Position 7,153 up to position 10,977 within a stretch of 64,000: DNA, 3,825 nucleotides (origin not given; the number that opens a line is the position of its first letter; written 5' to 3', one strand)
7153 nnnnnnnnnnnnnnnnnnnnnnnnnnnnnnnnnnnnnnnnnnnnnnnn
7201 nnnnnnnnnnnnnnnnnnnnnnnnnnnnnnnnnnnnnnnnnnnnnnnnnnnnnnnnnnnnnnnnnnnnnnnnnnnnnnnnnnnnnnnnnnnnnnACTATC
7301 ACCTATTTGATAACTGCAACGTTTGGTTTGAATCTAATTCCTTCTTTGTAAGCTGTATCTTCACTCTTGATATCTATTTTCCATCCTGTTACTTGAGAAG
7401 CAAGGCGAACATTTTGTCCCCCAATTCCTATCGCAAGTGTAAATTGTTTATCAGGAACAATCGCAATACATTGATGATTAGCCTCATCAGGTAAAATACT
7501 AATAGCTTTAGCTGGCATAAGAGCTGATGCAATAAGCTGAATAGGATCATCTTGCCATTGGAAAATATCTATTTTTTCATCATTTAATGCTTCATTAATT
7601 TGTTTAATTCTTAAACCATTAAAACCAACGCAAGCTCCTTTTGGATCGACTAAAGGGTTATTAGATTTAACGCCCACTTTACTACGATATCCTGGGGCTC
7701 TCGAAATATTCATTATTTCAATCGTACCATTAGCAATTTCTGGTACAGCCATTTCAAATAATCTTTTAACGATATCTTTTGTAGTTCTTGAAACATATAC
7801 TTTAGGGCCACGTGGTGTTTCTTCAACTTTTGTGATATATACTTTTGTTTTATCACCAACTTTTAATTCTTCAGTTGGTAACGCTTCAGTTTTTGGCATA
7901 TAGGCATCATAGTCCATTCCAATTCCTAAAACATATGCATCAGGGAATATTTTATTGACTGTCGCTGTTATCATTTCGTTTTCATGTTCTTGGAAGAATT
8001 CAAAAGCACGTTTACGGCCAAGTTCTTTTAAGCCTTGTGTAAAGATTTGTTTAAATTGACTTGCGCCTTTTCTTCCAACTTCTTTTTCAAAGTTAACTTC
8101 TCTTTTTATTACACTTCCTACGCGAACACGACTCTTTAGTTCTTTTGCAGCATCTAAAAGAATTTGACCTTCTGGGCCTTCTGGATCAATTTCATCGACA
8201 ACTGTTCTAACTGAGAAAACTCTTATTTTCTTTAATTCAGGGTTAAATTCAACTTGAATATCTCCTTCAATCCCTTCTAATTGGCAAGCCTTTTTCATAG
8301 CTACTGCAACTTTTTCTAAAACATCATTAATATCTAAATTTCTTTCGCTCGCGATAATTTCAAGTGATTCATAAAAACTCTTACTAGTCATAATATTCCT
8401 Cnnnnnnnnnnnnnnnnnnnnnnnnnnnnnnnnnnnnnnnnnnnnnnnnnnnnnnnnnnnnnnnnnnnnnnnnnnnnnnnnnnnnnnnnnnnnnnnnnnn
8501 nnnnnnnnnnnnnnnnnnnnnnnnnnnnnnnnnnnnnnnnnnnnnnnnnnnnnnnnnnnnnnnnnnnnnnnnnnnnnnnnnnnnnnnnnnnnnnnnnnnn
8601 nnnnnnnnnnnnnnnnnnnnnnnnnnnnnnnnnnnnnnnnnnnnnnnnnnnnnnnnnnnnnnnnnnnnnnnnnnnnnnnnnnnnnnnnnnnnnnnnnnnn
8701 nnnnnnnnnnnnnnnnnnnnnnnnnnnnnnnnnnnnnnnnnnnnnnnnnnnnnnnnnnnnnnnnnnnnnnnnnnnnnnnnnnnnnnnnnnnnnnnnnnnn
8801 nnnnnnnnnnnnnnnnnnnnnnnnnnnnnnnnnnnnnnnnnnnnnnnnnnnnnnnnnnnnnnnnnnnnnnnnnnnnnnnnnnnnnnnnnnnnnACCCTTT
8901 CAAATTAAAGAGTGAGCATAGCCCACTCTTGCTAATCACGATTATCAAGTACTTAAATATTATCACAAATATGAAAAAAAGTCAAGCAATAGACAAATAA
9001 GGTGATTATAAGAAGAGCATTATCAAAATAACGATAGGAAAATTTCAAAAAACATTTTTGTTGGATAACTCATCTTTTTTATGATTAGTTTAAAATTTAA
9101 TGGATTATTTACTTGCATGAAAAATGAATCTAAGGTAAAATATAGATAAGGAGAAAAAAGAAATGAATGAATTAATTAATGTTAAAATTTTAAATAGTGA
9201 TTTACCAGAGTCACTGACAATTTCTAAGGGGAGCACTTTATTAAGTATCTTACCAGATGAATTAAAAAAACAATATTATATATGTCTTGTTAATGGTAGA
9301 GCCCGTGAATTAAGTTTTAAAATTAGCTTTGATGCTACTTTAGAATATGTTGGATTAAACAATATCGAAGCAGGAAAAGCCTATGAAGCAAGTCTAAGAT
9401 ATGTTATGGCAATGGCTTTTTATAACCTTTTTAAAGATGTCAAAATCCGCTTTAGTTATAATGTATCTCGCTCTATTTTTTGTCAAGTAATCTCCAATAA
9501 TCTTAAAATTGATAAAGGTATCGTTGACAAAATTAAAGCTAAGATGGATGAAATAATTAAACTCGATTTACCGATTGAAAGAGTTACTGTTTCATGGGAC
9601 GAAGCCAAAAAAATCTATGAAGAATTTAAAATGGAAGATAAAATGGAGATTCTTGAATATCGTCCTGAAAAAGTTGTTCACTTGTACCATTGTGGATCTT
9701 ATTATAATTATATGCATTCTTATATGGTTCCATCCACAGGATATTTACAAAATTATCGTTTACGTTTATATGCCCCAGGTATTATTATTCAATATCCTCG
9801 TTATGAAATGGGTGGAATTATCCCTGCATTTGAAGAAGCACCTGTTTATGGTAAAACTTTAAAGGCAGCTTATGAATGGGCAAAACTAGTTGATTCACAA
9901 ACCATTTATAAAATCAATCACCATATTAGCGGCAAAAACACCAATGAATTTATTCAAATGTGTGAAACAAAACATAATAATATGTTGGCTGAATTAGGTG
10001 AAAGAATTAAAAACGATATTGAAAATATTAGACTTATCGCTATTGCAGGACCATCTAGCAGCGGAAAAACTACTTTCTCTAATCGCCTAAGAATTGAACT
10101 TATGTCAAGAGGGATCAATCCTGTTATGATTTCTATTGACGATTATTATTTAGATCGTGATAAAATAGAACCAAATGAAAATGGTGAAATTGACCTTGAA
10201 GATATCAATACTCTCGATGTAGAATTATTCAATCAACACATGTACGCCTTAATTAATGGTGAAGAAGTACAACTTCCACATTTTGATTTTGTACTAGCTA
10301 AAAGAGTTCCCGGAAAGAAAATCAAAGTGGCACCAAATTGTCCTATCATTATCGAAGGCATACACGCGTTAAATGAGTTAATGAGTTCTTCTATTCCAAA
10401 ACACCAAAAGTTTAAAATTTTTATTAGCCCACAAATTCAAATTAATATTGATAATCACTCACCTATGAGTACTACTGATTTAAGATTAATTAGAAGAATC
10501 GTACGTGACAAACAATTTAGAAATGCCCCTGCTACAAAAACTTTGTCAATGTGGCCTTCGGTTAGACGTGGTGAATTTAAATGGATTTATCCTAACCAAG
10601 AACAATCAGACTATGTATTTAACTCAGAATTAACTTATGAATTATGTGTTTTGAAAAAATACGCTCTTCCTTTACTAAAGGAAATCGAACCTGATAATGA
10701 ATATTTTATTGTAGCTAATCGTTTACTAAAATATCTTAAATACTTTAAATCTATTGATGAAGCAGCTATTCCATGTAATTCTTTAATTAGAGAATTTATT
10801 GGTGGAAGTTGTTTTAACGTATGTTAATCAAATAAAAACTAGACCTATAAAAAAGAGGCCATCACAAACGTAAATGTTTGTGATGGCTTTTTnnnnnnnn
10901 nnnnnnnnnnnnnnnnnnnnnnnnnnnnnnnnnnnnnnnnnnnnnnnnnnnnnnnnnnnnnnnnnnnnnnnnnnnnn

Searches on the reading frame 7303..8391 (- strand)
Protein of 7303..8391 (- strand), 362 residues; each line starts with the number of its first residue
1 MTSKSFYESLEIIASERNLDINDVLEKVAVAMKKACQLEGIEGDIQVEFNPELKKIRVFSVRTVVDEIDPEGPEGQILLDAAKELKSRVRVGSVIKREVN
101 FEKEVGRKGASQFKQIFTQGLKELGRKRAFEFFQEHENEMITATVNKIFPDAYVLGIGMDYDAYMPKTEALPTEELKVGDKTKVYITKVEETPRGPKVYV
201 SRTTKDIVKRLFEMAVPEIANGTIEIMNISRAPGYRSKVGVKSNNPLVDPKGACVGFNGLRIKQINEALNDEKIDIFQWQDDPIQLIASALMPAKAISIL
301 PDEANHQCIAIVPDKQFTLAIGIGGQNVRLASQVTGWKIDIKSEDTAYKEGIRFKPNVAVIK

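Call 27: search_protein_families(library=pfam, proteins=[window:7303-8391:-], max_evalue=0.0001)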
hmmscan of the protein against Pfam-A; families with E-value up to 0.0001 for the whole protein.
window:7303-8391:- (362 aa): 2 families
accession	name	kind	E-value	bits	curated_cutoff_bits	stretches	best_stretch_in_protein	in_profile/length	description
PF13184.12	KH_5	-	3.2e-22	78.9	27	1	233-299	1-67/69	NusA-like KH domain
PF08529.16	NusA_N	-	1.7e-20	73.9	23.8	1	6-126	2-118/119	NusA N-terminal domain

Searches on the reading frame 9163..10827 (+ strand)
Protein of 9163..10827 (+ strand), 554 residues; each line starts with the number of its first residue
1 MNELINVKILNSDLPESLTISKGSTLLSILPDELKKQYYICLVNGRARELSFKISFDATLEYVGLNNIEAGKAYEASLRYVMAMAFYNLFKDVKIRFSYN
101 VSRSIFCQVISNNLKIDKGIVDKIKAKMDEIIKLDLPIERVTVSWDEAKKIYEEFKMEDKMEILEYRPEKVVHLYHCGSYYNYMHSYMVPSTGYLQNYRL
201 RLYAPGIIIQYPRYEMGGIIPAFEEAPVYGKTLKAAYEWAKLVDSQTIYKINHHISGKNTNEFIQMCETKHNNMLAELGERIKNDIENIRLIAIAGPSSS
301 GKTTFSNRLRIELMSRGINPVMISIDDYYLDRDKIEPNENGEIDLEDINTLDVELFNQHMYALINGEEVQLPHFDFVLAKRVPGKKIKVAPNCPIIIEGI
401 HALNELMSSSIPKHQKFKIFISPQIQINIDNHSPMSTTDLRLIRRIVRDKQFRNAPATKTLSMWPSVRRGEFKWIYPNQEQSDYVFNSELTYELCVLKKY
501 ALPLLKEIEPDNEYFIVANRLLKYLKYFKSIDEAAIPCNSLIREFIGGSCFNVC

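Call 27: search_protein_families(library=pfam, proteins=[window:9163-10827:+], max_evalue=0.0001)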
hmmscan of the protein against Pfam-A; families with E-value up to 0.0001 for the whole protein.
window:9163-10827:+ (554 aa): 1 family
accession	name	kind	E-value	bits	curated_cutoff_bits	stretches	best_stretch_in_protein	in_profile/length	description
PF00485.24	PRK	-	9.8e-17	61.8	22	1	291-488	1-189/196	Phosphoribulokinase / Uridine kinase family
